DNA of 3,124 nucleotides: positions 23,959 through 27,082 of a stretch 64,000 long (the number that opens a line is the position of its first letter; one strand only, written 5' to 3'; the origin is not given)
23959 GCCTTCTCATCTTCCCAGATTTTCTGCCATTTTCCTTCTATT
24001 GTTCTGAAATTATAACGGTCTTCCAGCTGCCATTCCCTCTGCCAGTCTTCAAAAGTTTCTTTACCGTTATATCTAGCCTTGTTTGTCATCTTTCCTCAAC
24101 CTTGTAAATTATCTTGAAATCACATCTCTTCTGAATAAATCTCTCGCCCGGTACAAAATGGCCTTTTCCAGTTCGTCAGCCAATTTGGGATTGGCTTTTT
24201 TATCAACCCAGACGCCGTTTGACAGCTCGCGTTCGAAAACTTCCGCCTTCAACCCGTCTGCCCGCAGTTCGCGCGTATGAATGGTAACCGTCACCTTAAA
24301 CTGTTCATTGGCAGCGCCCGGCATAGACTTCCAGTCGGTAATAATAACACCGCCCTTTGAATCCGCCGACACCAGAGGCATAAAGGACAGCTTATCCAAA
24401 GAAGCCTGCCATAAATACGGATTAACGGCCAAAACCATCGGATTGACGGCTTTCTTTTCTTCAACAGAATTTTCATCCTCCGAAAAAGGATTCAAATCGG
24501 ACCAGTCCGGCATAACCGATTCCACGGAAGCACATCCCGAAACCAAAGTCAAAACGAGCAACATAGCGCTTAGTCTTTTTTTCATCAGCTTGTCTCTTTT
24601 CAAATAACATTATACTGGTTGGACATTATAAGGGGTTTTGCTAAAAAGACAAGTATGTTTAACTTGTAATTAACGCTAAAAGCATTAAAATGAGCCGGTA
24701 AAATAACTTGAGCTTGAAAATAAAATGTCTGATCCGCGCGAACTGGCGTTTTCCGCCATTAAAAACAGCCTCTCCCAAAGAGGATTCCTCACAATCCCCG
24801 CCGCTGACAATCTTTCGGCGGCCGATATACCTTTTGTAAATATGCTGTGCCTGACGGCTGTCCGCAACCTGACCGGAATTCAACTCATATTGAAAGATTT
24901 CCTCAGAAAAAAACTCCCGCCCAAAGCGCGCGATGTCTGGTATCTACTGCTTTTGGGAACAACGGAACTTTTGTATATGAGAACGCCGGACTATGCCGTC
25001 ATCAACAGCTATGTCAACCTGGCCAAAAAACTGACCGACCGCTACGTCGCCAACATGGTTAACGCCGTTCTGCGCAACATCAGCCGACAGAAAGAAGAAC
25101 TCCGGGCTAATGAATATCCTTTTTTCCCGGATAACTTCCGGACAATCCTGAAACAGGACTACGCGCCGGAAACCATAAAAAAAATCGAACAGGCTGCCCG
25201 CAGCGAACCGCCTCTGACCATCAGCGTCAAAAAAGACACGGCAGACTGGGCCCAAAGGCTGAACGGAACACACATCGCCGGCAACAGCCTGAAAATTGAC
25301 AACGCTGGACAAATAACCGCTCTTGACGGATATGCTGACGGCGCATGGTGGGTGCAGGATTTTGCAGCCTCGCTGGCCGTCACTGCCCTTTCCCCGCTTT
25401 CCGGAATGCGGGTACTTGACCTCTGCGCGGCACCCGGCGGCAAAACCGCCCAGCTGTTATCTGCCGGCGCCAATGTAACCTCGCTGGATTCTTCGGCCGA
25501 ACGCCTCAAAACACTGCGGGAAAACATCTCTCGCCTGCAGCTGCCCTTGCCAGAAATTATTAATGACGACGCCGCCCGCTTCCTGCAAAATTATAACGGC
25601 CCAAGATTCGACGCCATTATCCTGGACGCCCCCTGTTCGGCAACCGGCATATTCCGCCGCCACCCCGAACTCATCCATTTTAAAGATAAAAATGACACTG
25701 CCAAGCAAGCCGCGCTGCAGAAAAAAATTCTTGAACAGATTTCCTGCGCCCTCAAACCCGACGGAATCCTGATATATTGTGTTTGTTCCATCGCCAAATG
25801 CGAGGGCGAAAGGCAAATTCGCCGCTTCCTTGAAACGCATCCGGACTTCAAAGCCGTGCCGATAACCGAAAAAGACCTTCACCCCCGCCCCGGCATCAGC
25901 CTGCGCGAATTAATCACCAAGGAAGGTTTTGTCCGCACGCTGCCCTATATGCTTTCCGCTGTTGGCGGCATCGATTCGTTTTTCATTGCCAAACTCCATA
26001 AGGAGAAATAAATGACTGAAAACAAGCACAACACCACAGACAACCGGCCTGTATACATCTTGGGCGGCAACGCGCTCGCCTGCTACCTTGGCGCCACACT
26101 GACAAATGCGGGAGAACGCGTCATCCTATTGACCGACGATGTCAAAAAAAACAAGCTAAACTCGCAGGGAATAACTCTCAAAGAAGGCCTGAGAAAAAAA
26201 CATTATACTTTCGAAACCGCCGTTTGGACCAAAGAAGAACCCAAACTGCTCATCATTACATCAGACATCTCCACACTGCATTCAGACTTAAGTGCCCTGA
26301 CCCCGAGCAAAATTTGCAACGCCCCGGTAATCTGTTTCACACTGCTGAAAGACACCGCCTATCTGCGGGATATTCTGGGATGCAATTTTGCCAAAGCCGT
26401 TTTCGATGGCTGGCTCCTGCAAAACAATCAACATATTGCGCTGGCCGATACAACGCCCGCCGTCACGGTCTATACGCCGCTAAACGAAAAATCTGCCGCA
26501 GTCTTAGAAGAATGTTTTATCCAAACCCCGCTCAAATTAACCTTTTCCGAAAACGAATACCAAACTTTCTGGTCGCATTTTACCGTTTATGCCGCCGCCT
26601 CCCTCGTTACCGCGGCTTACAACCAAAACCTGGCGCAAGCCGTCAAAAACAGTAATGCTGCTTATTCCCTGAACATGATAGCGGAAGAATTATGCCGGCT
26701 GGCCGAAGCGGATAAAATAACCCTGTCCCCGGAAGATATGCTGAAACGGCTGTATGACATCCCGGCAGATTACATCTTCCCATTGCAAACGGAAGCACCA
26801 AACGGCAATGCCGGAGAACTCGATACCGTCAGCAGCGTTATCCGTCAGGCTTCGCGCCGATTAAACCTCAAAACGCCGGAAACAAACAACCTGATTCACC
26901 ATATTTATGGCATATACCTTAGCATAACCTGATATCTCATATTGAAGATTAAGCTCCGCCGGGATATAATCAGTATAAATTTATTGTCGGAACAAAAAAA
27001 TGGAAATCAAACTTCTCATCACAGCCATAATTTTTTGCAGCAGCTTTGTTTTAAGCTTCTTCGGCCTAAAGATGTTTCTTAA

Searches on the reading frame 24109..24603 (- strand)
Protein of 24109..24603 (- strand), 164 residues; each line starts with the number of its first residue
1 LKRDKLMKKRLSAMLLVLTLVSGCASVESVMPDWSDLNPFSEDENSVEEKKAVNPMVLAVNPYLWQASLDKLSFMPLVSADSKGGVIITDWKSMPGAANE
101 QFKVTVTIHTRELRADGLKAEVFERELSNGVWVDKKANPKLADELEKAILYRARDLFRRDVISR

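Call 17: search_protein_families(library=pfam, proteins=[window:24109-24603:-], max_evalue=0.0001)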
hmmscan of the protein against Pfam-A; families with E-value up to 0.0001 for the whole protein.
window:24109-24603:- (164 aa): 1 family
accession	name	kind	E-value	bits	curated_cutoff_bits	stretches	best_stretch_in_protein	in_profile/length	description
PF12100.13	DUF3576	-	1.7e-35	121.7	25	1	59-156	2-99/101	Domain of unknown function (DUF3576)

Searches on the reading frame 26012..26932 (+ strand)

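Call 17: search_protein_families(library=pfam, proteins=[window:26012-26932:+], max_evalue=0.0001)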
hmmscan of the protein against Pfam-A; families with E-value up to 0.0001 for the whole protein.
window:26012-26932:+ (306 aa): 2 families
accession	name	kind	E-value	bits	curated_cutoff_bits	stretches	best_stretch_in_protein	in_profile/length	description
PF02558.23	ApbA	-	2.3e-07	31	22.2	1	14-108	1-98/150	Ketopantoate reductase PanE/ApbA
PF08546.17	ApbA_C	-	4.6e-05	24.2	22.7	1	184-297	4-120/125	Ketopantoate reductase PanE/ApbA C terminal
